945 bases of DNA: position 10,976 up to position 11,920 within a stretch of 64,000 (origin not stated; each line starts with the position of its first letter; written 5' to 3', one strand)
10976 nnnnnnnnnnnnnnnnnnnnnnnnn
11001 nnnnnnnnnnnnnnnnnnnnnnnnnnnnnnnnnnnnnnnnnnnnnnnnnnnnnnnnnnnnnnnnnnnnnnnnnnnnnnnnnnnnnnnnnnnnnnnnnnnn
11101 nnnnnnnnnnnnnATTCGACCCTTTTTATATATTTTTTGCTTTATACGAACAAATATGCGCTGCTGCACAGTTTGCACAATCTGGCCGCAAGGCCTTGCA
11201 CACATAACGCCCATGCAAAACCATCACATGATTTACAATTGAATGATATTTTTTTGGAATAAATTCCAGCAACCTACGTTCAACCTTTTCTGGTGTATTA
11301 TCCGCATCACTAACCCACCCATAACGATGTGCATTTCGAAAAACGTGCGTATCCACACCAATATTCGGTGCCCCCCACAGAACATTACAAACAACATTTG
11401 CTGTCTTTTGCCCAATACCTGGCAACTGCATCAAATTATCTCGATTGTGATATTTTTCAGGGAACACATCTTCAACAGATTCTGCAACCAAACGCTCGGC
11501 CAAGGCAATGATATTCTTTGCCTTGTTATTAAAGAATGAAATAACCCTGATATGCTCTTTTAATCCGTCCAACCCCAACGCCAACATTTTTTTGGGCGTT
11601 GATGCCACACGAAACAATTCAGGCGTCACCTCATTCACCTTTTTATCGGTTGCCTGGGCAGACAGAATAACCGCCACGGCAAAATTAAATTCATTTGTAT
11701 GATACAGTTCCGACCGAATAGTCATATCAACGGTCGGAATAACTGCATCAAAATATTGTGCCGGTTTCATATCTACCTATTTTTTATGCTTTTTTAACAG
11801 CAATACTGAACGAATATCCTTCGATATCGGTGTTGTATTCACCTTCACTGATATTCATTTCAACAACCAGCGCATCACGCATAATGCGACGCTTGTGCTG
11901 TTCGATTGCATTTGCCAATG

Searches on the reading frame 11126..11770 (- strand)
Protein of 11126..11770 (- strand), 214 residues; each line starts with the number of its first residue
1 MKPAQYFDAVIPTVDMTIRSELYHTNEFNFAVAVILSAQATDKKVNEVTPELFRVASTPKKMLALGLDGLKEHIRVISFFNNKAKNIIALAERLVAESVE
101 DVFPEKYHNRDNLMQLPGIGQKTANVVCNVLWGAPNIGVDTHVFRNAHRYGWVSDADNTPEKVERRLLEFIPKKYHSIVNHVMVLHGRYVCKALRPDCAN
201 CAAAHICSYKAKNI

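Call 64: search_protein_families(library=pfam, proteins=[window:11126-11770:-], max_evalue=0.001)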
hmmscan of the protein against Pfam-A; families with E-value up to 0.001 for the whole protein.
window:11126-11770:- (214 aa): 3 families
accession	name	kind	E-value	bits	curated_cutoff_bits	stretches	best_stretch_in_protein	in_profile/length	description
PF00730.31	HhH-GPD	-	2.3e-22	79.8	26.2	1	32-173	1-108/108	HhH-GPD superfamily base excision DNA repair protein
PF00633.29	HHH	-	2.7e-05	24.2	24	1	109-128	9-28/30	Helix-hairpin-helix motif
PF22175.2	Ogg-HhH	-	0.00088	19.3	27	0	60-161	48-153/173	8-oxoguanine DNA glycosylase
